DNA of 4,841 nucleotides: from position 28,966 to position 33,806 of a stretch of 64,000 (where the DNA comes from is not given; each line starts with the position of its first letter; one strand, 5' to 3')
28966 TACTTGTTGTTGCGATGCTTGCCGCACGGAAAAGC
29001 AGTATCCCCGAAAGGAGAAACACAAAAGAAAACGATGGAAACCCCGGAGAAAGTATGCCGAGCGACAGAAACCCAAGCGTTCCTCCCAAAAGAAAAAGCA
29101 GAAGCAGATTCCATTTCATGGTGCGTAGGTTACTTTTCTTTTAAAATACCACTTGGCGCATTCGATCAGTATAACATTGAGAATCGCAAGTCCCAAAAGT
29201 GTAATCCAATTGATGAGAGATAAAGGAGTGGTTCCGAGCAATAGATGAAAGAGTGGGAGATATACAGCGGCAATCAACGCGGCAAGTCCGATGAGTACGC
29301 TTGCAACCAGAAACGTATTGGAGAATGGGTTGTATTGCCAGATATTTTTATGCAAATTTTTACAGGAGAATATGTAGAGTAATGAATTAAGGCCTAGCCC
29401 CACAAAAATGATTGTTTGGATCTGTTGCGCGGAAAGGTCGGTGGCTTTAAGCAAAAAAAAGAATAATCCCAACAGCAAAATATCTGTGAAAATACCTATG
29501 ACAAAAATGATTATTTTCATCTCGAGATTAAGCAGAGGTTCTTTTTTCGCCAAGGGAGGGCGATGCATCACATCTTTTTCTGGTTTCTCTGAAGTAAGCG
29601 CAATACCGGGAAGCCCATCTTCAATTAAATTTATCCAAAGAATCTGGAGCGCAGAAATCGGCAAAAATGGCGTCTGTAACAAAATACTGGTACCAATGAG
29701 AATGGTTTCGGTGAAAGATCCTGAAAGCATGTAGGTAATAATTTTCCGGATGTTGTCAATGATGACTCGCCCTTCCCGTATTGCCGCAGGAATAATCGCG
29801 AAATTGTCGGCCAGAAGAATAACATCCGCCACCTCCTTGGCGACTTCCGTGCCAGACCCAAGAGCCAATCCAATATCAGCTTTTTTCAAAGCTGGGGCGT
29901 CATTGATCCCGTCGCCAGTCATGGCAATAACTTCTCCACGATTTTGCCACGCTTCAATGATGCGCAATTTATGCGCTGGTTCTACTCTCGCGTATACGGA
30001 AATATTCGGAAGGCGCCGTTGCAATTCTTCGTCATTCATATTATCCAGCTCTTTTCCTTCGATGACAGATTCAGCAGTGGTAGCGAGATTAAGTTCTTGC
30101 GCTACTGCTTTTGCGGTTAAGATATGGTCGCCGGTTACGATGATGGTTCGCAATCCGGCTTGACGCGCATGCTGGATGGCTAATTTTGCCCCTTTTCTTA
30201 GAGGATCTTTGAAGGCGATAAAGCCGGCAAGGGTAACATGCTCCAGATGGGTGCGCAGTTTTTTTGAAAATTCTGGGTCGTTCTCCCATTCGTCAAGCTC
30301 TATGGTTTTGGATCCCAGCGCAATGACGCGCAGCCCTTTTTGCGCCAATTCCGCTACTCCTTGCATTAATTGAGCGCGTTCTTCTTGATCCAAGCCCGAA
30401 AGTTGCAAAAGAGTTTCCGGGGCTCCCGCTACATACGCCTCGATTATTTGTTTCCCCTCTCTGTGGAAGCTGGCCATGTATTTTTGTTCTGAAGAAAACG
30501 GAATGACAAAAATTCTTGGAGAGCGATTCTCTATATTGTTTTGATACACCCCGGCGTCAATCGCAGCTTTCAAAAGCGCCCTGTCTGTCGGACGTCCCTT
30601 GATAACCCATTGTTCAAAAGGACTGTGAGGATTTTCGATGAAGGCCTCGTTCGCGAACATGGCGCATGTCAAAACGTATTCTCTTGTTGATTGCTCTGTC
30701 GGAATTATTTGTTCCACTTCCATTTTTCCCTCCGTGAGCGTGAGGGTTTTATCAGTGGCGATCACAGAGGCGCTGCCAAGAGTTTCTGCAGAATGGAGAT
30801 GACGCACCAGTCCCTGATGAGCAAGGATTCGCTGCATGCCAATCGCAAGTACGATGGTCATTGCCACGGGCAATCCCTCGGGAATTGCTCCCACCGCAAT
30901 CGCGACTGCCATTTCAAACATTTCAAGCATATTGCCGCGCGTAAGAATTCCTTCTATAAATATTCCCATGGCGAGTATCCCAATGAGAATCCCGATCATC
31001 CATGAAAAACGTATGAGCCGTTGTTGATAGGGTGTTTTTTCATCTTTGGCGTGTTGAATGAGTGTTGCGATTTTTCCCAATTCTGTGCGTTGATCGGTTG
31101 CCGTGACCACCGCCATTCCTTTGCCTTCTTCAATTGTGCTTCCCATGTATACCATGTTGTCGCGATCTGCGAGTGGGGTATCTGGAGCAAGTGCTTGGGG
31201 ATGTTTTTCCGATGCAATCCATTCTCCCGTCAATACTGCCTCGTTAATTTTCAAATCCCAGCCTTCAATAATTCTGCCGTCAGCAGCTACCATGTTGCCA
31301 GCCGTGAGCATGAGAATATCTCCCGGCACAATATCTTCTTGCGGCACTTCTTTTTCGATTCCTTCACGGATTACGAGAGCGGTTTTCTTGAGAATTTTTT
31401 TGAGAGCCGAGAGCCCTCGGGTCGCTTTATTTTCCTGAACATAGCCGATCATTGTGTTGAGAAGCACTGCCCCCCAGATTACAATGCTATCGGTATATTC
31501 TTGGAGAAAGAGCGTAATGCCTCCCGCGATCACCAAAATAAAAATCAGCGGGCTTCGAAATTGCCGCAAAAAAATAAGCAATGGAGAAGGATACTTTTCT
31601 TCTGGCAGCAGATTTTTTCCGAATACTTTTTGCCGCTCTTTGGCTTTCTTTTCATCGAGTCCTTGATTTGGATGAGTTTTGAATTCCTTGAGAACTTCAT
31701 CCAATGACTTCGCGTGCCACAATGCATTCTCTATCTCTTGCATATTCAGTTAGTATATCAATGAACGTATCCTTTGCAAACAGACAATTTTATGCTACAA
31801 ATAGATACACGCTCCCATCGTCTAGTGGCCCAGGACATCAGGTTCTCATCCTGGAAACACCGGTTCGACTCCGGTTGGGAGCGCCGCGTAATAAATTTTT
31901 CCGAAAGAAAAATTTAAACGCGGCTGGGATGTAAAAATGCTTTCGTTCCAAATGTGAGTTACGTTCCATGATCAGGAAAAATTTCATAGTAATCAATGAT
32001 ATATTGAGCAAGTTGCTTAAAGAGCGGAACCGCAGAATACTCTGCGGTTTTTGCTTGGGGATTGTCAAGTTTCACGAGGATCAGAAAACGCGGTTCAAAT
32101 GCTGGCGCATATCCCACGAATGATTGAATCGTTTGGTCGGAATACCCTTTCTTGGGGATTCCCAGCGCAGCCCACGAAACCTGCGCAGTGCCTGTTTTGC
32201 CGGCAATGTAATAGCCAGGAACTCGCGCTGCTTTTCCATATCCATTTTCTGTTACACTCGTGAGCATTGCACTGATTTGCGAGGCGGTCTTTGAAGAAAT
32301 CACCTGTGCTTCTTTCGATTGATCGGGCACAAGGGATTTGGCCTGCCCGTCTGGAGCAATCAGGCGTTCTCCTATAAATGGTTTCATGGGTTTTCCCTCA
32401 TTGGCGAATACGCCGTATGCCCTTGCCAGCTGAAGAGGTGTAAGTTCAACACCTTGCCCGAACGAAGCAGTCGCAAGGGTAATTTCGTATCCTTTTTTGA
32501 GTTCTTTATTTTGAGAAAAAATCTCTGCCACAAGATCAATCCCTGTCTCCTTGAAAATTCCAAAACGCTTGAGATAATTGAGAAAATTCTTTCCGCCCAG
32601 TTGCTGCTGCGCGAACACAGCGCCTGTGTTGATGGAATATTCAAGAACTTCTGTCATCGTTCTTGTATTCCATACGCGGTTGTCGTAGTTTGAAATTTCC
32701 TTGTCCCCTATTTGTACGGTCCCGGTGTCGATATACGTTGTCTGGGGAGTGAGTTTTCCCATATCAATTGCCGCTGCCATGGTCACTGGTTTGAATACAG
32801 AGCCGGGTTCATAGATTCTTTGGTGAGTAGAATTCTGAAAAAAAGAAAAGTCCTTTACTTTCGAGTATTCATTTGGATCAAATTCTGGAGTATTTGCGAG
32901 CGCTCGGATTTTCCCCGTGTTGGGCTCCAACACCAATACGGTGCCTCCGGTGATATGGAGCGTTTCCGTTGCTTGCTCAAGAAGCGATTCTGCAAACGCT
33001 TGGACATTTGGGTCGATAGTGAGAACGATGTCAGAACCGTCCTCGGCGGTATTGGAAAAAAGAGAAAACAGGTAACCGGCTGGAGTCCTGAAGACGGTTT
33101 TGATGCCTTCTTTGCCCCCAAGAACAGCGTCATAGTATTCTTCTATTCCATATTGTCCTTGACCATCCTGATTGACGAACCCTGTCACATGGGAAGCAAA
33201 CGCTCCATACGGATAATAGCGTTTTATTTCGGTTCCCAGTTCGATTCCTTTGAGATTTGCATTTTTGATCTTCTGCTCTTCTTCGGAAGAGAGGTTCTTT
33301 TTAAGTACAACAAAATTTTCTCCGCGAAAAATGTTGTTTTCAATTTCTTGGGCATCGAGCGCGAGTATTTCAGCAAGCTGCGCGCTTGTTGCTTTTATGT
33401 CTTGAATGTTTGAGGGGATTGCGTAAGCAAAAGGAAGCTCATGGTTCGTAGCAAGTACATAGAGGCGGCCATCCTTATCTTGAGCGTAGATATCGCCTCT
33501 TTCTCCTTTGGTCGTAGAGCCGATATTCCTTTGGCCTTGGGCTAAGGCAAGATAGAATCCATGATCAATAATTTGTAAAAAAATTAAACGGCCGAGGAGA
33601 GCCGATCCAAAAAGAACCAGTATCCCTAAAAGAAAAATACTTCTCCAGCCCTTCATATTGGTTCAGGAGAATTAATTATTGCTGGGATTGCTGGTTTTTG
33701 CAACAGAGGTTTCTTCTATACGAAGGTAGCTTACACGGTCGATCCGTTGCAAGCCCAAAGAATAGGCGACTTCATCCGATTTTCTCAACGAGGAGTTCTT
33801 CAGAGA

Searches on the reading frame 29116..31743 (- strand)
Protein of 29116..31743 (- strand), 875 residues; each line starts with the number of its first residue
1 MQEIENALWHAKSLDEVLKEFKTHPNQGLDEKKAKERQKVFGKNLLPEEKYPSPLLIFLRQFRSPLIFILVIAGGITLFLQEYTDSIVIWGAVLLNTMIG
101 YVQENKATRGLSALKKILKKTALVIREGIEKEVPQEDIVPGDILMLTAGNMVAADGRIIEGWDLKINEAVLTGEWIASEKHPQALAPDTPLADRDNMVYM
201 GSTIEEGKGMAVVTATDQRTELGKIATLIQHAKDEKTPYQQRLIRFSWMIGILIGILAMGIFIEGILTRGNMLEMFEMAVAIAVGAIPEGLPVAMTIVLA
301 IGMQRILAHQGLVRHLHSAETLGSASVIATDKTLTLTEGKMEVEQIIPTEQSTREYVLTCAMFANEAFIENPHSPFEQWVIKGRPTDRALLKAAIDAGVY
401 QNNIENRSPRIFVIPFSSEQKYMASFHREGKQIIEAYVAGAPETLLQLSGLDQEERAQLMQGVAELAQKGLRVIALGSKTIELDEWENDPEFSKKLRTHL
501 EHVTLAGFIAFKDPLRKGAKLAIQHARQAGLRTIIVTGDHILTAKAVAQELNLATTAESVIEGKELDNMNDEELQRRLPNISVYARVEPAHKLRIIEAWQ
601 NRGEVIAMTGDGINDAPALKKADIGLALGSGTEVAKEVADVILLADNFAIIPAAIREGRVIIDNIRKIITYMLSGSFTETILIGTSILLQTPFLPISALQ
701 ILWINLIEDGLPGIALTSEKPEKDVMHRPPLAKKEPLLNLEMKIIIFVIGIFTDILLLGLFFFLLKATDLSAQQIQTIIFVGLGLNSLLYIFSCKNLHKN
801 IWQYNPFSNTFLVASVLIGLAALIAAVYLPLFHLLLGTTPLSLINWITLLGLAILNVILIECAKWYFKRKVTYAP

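Call 39: search_protein_families(library=pfam, proteins=[window:29116-31743:-], max_evalue=0.00001)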
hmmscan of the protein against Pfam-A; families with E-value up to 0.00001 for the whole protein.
window:29116-31743:- (875 aa): 6 families
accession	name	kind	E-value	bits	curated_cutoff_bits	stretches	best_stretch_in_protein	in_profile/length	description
PF00122.25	E1-E2_ATPase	-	1.5e-45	155.4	28.1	1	117-307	2-179/181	E1-E2 ATPase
PF00689.26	Cation_ATPase_C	-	1.2e-42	146.1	27.3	1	693-865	1-174/175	Cation transporting ATPase, C-terminus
PF00690.31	Cation_ATPase_N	-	1.6e-21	76.2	20.4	1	9-76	1-68/69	Cation transporter/ATPase, N-terminus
PF00702.32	Hydrolase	-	8.6e-20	72.4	26.4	1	327-623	3-191/191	haloacid dehalogenase-like hydrolase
PF13246.12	Cation_ATPase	-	1.3e-14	54.4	21.7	1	366-447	5-86/91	Cation transport ATPase (P-type)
PF08282.18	Hydrolase_3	-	6.4e-08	33.1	20.9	0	600-644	200-244/255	haloacid dehalogenase-like hydrolase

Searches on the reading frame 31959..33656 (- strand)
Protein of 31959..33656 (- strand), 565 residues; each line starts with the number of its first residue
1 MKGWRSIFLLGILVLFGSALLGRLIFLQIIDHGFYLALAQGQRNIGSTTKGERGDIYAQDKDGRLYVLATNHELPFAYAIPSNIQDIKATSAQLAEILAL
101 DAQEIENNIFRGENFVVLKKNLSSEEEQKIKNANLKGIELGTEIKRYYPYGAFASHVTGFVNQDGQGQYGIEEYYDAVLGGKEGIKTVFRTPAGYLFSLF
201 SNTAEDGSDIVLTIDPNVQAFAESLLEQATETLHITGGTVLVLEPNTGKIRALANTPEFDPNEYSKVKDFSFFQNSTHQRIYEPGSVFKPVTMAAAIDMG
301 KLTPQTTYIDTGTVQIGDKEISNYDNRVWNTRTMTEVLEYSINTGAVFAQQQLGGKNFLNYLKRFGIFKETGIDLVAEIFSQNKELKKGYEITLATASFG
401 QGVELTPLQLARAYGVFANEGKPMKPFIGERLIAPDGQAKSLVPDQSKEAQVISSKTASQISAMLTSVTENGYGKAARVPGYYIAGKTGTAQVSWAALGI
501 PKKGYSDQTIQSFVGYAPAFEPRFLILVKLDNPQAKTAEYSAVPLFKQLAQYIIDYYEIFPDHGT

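Call 39: search_protein_families(library=pfam, proteins=[window:31959-33656:-], max_evalue=0.00001)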
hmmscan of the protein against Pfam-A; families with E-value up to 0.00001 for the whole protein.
window:31959-33656:- (565 aa): 2 families
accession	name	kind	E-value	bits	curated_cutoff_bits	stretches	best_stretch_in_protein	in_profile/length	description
PF00905.27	Transpeptidase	-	8e-70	235.8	22.1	1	238-549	1-297/299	Penicillin binding protein transpeptidase domain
PF03717.20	PBP_dimer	-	3.4e-20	73.6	24.4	1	49-194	2-173/180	Penicillin-binding Protein dimerisation domain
